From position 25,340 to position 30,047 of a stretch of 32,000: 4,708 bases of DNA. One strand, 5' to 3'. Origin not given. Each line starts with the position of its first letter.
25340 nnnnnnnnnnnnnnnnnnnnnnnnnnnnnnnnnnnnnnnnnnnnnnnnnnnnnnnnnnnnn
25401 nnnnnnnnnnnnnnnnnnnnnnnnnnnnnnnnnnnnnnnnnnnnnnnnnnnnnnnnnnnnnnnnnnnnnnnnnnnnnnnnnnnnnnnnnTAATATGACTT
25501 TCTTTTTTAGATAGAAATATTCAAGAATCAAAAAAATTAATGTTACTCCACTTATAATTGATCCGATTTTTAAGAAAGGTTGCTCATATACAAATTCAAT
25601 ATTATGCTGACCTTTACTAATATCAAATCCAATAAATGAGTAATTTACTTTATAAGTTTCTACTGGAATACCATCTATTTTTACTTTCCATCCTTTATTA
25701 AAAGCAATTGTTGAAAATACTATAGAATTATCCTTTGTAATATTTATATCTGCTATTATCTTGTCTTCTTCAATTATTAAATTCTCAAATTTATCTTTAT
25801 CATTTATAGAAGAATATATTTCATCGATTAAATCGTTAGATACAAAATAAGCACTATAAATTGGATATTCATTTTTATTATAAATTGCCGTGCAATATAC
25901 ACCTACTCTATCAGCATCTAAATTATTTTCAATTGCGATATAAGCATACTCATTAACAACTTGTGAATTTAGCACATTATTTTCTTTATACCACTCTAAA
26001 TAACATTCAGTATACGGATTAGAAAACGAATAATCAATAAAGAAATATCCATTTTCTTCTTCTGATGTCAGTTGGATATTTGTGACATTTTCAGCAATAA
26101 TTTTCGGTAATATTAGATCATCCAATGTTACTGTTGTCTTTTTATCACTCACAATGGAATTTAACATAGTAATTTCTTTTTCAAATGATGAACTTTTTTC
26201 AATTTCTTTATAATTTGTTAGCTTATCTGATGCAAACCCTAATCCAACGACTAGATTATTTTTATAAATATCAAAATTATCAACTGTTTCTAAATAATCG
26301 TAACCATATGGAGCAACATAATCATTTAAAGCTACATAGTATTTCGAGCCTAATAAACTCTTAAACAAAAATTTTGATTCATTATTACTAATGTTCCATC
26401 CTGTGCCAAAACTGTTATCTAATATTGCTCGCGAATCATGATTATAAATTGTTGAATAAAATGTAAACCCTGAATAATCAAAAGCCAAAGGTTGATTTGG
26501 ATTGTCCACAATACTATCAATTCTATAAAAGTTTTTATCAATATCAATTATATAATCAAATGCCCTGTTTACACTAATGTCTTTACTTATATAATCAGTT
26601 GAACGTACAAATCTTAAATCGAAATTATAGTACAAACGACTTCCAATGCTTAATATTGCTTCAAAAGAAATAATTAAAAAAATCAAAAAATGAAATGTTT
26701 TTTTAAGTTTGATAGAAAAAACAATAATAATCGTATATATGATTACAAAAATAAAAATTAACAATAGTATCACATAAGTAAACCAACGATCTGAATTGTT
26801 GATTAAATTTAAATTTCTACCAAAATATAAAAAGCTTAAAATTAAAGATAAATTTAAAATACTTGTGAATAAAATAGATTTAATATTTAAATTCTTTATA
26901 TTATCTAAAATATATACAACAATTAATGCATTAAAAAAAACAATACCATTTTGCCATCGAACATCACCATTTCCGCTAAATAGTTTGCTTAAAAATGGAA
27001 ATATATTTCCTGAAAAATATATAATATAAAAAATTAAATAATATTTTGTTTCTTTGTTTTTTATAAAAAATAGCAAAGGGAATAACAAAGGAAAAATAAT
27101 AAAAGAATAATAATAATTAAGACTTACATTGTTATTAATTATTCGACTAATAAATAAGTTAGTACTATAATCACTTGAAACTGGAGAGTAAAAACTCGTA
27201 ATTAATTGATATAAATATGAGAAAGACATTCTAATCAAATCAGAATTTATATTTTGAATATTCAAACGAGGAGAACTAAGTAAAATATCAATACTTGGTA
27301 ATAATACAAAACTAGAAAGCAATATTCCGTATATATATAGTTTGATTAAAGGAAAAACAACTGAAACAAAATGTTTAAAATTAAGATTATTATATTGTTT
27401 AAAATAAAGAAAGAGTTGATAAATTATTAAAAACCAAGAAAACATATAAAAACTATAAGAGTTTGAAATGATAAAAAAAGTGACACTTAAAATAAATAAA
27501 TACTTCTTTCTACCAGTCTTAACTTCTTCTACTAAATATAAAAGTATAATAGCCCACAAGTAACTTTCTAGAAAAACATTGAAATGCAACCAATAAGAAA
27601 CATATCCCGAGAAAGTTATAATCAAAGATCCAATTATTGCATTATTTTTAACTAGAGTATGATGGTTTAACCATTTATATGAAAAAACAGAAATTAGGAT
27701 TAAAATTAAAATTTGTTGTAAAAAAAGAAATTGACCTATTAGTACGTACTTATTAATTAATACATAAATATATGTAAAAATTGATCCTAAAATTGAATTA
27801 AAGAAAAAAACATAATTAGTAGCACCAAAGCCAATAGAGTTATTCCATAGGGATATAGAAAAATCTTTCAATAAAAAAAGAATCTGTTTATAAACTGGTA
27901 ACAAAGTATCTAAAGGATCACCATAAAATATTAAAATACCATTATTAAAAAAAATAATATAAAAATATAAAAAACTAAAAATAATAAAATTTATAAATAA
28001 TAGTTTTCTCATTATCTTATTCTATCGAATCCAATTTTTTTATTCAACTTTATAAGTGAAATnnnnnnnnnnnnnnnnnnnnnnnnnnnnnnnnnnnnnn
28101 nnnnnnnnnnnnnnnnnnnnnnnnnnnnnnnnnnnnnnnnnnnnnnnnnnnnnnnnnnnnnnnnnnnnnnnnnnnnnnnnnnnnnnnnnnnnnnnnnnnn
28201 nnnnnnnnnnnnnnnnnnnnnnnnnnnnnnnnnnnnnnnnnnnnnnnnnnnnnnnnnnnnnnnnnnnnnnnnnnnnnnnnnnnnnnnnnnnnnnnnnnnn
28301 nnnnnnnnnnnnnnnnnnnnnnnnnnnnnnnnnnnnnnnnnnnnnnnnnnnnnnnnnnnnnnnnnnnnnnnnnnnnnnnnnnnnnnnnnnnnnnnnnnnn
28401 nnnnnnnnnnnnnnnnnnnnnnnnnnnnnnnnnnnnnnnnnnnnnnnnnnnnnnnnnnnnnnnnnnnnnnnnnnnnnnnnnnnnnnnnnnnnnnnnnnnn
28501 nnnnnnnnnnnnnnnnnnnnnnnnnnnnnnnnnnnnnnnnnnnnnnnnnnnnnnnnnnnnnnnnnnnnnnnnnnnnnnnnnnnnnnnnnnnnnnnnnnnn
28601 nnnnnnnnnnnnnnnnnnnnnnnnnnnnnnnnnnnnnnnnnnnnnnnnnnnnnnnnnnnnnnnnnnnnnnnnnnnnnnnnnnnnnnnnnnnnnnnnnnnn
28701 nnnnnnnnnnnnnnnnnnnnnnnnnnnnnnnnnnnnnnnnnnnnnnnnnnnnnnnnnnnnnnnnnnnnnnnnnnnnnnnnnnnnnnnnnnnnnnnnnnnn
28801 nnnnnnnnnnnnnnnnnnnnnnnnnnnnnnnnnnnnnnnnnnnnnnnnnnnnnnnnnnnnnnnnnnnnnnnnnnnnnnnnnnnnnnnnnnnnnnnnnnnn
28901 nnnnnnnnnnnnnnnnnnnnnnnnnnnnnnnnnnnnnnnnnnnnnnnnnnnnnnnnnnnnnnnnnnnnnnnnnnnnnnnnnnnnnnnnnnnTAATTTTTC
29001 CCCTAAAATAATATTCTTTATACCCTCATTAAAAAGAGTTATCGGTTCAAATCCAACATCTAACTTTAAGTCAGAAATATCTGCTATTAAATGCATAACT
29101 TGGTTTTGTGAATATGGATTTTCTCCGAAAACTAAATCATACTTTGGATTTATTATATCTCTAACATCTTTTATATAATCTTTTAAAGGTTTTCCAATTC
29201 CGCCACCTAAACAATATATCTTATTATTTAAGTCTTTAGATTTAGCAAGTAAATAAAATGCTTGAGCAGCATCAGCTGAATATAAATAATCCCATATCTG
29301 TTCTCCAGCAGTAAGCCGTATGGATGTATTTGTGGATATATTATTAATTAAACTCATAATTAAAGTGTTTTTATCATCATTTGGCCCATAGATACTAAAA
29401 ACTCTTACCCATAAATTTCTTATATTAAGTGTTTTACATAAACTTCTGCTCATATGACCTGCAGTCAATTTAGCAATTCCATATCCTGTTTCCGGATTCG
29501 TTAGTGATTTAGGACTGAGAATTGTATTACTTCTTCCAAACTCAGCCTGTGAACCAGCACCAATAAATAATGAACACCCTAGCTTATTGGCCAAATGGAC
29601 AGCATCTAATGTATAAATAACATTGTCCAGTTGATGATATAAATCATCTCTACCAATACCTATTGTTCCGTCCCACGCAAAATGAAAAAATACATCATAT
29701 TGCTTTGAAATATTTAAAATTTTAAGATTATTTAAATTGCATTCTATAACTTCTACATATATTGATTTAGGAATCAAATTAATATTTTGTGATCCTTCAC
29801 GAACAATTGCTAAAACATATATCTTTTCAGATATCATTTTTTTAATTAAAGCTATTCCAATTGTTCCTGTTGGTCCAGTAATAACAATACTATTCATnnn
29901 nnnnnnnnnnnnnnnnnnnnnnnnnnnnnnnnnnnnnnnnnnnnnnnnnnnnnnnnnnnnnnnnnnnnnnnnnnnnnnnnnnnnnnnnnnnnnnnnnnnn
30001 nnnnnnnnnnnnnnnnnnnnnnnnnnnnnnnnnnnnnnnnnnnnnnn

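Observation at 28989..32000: Unusual precursor cassette (TPP enzyme + SDR + DHQS-like cyclase + epimerase) directly upstream of a GtrB/YfhO pair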

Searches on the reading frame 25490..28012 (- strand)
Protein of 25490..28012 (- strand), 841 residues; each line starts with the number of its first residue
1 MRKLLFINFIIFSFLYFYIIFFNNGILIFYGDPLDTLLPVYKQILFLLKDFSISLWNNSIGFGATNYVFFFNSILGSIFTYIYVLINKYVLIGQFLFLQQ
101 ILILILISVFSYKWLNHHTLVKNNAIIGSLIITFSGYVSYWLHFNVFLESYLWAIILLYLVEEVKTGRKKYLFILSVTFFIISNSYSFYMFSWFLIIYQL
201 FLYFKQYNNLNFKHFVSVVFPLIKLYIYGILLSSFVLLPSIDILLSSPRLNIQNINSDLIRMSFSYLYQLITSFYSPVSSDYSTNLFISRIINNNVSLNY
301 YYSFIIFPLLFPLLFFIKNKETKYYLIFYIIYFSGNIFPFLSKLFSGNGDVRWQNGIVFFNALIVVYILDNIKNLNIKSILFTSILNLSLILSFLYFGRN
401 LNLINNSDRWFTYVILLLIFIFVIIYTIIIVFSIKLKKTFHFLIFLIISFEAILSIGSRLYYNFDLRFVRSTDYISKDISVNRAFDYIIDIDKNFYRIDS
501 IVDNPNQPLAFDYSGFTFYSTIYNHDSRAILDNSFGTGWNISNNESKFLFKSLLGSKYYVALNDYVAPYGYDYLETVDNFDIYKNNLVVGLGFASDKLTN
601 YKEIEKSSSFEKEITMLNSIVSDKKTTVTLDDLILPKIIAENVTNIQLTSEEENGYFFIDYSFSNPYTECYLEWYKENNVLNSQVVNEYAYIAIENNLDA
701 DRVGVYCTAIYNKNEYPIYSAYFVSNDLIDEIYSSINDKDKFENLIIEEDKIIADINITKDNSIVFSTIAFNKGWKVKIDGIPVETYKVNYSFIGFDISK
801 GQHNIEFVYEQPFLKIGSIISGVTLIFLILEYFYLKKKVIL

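Call 9: search_protein_families(library=pfam, proteins=[window:25490-28012:-], max_evalue=0.01)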
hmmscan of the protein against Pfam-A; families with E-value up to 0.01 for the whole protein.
window:25490-28012:- (841 aa): 1 family
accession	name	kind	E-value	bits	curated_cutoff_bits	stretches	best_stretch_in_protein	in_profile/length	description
PF09586.16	YfhO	-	2.8e-55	188.5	28.5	1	6-821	3-835/835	Bacterial membrane protein YfhO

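Call 10: search_protein_families(library=ncbifam, proteins=[window:25490-28012:-], max_evalue=0.01)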
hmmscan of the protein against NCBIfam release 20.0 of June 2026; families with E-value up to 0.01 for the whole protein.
window:25490-28012:- (841 aa): 2 families
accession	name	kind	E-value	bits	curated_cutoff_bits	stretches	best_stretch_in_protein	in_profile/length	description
NF047589.1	GlcsyltransPgfM1Strep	equivalog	2e-17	62.6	1400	1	748-832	867-951/955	glycosyltransferase PgfM1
NF047590.1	GlcsyltransPgfM2Strep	equivalog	4.4e-16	58.2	1500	1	747-831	792-876/884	glycosyltransferase PgfM2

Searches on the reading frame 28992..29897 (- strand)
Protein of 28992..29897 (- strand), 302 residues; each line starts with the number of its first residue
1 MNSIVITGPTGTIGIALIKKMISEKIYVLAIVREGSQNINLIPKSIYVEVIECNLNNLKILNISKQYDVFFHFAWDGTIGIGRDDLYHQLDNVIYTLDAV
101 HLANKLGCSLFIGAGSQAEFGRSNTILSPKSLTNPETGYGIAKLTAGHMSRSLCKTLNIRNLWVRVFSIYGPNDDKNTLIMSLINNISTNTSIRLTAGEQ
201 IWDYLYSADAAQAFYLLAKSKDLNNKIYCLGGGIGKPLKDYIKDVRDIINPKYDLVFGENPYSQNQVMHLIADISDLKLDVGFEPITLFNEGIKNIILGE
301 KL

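Call 9: search_protein_families(library=pfam, proteins=[window:28992-29897:-], max_evalue=0.01)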
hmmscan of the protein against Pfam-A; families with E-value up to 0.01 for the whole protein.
window:28992-29897:- (302 aa): 3 families
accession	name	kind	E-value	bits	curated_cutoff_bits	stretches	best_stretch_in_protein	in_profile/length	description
PF01370.27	Epimerase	-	8.1e-30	104.4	20.9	1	4-231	1-240/240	NAD dependent epimerase/dehydratase family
PF16363.11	GDP_Man_Dehyd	-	5.6e-14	52.8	27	1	6-295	2-331/332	GDP-mannose 4,6 dehydratase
PF05368.20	NmrA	-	0.00012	22.3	27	1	3-70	4-73/298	NmrA-like family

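Call 10: search_protein_families(library=ncbifam, proteins=[window:28992-29897:-], max_evalue=0.01)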
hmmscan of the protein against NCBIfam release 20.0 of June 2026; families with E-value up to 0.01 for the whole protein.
window:28992-29897:- (302 aa): 10 families
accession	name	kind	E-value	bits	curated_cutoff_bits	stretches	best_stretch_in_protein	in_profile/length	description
TIGR02197.1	heptose_epim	equivalog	3.2e-17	62.7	274.6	1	4-295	1-308/316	ADP-glyceromanno-heptose 6-epimerase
TIGR04180.1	EDH_00030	hypoth_equivalog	7.8e-16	58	475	1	4-285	1-294/297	NAD-dependent 4,6-dehydratase LegB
TIGR01181.1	dTDP_gluc_dehyt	equivalog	1.3e-13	50.7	365.1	1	4-297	2-308/321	dTDP-glucose 4,6-dehydratase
NF007582.0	PRK10217.1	equivalog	6.8e-10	38.6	698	1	133-238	154-259/355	dTDP-glucose 4,6-dehydratase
NF007490.0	PRK10084.1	subfamily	2.8e-08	33.1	649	1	133-295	161-329/361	dTDP-glucose 4,6-dehydratase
NF008360.0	PRK11150.1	equivalog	7.6e-07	28.6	452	1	4-239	2-244/310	ADP-glyceromanno-heptose 6-epimerase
TIGR03466.1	HpnA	hypoth_equivalog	1.5e-05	24.1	367.65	1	4-160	3-161/327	hopanoid-associated sugar epimerase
NF042423.1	oxyalk_red_Shew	equivalog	4.8e-05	22.6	580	1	2-219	9-222/331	2-alkyl-3-oxoalkanoate reductase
NF050030.1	thlkprotThyD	equivalog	0.0041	16.3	400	1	4-50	3-49/305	thylakoid membrane protein ThyD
TIGR01777.1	yfcH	hypoth_equivalog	0.0078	15.8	207.35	0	4-40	1-37/292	TIGR01777 family oxidoreductase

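Call 48: find_encoding_contigs(protein=window:28992-29897:-, flank=10000, max_places=4)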
Protein window:28992-29897:- (302 aa): no gene with exactly this product is on record in the collection.

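Call 62: search_solved_structures(query=window:28992-29897:-, max_evalue=0.00001)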
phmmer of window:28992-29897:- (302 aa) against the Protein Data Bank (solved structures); distinct sequences matched with E-value up to 0.00001: 16.
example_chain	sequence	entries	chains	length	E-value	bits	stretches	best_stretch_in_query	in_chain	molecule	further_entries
4zrm_A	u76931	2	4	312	1.8e-13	53.9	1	3-295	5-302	UDP-glucose 4-epimerase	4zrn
2c20_A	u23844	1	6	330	1.2e-11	47.9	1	1-285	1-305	UDP-GLUCOSE 4-EPIMERASE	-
3icp_A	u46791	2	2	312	2.6e-11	46.7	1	4-217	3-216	NAD-dependent epimerase/dehydratase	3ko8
6kv9_A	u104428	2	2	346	5.4e-11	45.7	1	3-293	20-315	MoeE5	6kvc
6dnt_A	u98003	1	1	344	2.8e-10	43.3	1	3-286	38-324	NAD-dependent epimerase/dehydratase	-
3aw9_A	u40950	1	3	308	3.8e-10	42.9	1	4-217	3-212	NAD-dependent epimerase/dehydratase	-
8rdg_A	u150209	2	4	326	4.5e-10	42.7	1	4-217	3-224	SDR family NAD(P)-dependent oxidoreductase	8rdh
3ehe_A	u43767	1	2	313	9.4e-10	41.6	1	1-235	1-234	UDP-glucose 4-epimerase (GalE-1)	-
8rdi_A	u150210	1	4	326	1.6e-09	40.9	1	4-217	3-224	SDR family NAD(P)-dependent oxidoreductase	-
2pk3_A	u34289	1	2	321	3e-09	40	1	5-288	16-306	GDP-6-deoxy-D-lyxo-4-hexulose reductase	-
6zl6_A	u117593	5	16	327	7.4e-09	38.7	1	38-248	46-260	Epimerase domain-containing protein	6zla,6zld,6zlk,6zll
6zlj_A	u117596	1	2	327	2.7e-08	36.9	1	38-248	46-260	Epimerase domain-containing protein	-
1bxk_A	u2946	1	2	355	1.2e-07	34.8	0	134-248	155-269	PROTEIN (DTDP-GLUCOSE 4,6-DEHYDRATASE)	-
1g1a_A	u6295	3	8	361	5e-06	29.4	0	133-296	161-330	DTDP-D-GLUCOSE 4,6-DEHYDRATASE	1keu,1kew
3vps_A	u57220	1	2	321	9.8e-06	28.4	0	4-243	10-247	NAD-dependent epimerase/dehydratase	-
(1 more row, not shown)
